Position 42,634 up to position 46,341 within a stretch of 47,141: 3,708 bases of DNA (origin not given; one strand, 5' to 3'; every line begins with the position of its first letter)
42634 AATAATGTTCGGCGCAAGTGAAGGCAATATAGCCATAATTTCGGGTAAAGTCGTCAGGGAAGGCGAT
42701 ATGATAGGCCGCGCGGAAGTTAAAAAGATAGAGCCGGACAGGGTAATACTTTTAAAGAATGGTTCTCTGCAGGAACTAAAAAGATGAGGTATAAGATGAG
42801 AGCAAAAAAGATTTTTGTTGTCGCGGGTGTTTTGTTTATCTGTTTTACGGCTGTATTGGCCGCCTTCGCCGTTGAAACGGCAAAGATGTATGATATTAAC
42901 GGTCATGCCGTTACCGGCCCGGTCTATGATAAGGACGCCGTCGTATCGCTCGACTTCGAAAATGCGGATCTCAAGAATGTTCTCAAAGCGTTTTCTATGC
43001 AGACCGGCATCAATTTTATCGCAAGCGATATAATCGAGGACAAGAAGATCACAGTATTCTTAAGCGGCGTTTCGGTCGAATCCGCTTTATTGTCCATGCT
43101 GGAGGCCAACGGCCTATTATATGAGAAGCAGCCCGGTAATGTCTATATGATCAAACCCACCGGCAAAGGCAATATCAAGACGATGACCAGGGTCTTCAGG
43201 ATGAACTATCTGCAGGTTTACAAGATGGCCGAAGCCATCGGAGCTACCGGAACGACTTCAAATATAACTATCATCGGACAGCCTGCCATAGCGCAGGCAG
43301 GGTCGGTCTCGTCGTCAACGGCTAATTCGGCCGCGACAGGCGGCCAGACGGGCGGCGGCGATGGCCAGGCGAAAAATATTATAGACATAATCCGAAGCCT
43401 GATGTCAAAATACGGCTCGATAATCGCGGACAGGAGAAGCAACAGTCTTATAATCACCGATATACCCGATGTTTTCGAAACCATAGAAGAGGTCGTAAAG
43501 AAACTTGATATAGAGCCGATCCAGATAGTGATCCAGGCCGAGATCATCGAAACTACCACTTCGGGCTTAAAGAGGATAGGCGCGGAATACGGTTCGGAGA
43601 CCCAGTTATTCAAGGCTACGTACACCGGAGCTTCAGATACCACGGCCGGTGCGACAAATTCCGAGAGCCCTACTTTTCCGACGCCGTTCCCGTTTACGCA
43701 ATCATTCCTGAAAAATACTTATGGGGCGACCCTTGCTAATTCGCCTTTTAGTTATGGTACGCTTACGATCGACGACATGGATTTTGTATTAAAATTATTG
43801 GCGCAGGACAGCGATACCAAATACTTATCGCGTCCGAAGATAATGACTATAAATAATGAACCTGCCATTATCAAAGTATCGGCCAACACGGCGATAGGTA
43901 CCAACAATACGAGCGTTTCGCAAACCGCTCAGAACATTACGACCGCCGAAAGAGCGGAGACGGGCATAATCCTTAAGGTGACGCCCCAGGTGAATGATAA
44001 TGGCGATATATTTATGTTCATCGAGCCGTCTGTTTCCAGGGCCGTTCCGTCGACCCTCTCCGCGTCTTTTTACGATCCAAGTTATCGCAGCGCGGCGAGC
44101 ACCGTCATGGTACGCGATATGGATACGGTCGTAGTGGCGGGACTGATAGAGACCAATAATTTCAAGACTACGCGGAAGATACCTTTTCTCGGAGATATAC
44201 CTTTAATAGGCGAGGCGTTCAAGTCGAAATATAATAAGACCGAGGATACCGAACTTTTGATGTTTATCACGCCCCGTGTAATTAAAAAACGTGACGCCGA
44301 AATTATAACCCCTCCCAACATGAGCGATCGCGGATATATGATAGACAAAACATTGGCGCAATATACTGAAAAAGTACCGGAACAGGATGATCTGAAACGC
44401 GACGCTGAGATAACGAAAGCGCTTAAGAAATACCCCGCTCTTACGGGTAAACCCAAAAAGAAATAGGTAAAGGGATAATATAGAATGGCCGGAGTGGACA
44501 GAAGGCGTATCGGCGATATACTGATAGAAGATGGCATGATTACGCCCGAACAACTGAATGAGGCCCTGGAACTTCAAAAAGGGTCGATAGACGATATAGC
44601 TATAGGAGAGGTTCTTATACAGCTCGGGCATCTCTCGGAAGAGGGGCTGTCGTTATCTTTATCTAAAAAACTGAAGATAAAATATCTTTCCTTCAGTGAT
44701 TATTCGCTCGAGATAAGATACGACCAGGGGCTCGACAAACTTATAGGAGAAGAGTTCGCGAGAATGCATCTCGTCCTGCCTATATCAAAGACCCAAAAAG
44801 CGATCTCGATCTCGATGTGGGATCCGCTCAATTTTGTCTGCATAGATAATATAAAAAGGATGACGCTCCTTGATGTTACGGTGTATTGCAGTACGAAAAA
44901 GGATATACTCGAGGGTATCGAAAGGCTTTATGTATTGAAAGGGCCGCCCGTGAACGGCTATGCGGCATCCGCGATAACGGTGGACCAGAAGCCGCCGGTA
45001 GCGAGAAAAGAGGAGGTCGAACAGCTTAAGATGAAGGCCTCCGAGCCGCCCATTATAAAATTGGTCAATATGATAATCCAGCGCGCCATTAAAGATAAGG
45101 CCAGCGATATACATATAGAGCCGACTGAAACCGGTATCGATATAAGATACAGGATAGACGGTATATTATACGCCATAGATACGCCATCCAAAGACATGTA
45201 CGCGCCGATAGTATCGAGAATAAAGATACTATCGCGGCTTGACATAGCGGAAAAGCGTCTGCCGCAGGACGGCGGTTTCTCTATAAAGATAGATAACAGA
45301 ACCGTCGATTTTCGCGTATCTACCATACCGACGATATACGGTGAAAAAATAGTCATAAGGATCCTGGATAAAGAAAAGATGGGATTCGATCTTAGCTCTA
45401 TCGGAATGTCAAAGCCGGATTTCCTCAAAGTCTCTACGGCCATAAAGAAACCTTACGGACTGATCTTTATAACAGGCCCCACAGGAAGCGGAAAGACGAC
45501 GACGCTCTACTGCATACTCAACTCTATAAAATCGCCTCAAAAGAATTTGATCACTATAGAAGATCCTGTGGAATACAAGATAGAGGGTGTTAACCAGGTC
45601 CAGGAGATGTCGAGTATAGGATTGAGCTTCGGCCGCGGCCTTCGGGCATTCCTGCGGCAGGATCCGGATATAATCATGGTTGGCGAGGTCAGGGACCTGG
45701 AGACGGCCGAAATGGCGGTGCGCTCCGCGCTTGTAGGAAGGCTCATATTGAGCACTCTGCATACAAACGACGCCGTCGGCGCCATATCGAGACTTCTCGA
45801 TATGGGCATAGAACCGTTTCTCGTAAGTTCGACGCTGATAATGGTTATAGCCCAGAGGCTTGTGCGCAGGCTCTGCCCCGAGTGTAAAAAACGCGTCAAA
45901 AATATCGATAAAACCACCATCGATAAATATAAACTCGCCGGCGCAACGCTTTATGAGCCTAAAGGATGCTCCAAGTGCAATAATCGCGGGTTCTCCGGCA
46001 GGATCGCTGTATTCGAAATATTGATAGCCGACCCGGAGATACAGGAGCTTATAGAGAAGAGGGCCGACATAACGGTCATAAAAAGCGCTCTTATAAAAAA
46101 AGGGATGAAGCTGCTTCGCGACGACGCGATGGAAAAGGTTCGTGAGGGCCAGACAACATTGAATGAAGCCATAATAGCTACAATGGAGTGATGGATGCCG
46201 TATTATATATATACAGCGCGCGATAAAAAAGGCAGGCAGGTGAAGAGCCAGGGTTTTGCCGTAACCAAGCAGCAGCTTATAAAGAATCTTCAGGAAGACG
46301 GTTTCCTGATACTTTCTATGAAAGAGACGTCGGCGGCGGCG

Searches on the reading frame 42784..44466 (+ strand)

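Call 10: search_protein_families(library=ncbifam, proteins=[window:42784-44466:+], max_evalue=0.01)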
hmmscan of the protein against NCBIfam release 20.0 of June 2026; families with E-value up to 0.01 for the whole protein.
window:42784-44466:+ (560 aa): 9 families
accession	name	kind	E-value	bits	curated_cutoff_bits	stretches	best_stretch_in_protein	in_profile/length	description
TIGR02517.1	type_II_gspD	equivalog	6.6e-71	239.5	351.35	2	135-504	236-594/600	type II secretion system secretin GspD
TIGR02515.1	IV_pilus_PilQ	subfamily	1.9e-63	215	284.35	1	54-501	4-428/428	type IV pilus secretin PilQ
TIGR02519.1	pilus_MshL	equivalog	2.6e-40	138.2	250.2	1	214-500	2-290/290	pilus (MSHA type) biogenesis protein MshL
NF010083.0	PRK13568.1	equivalog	3.1e-34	118.4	554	2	332-501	252-418/419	DNA uptake porin HofQ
TIGR02516.1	type_III_yscC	equivalog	1.2e-32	113.1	238.45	1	208-501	196-462/463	type III secretion system outer membrane ring subunit SctC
NF007851.2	PRK10560.1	exception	5e-20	71.7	598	2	322-502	234-411/412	DNA uptake porin HofQ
NF011873.0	PRK15346.1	equivalog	1.9e-18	66.5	524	2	324-502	319-496/499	EscC/YscC/HrcC family type III secretion system outer membrane ring protein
NF042912.1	Amuc_1098_fam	equivalog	2.5e-16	58.9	750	1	435-500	731-796/805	Amuc_1098 family type IV pilus outer membrane protein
TIGR02520.1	pilus_B_mal_scr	equivalog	1.3e-08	33.9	287.65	1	87-497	120-511/513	PilN family type IVB pilus formation outer membrane protein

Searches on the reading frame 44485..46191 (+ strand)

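Call 10: search_protein_families(library=ncbifam, proteins=[window:44485-46191:+], max_evalue=0.01)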
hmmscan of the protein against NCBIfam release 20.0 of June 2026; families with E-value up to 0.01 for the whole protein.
window:44485-46191:+ (568 aa): 27 families (the best 25 are shown)
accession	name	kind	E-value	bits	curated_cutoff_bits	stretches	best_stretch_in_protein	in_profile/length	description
TIGR02533.1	type_II_gspE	equivalog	4.1e-172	573.2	630.25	1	89-564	6-484/486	type II secretion system ATPase GspE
TIGR02538.1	type_IV_pilB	equivalog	2.5e-167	557.9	675.65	1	9-566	2-562/564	type IV-A pilus assembly ATPase PilB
NF007755.0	PRK10436.1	equivalog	2.6e-133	445.1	617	1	93-562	15-455/465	type II secretion system protein GspE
NF053534.1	T4PilAsmATPsTfpB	equivalog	1.4e-132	443.1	850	1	49-563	62-579/584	type IV pilus assembly ATPase TfpB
NF041000.1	ATPase_ComGA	equivalog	1.7e-76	256.8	300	1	196-461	2-266/267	competence type IV pilus ATPase ComGA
TIGR01420.1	pilT_fam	subfamily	1.9e-54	185.2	319.1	2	195-463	3-271/343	PilT/PilU family type 4a pilus ATPase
TIGR02525.1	plasmid_TraJ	equivalog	2.3e-25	89.3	368.3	1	319-440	144-272/372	plasmid transfer ATPase TraJ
TIGR02524.1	dot_icm_DotB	equivalog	3.3e-18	66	463.3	1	309-440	121-259/358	Dot/Icm type IV secretion system ATPase DotB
NF058587.1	archaellum_moto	equivalog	1.2e-15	57.3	550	1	327-473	278-429/527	archaellum flagellar ATPase motor FlaI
TIGR02782.1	TrbB_P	equivalog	1.3e-14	54.2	304.55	1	327-440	139-255/303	P-type conjugative transfer ATPase TrbB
NF010469.0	PRK13894.1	subfamily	1.5e-13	50.8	508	1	316-437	142-264/320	conjugal transfer ATPase TrbB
NF053729.1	c-di-GMP_motif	domain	2.5e-13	49.6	38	1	8-61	1-52/53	cyclic di-GMP-binding domain-containing protein, MshE-related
TIGR02788.1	VirB11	equivalog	2.9e-13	49.5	249.95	1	312-441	135-266/308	P-type DNA transfer ATPase VirB11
NF010407.0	PRK13833.1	subfamily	7.9e-12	45.2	499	1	316-441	137-263/323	conjugal transfer protein TrbB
TIGR03819.1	heli_sec_ATPase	hypoth_equivalog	2.1e-11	43.6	373.15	1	285-442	138-302/340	TadA family conjugal transfer-associated ATPase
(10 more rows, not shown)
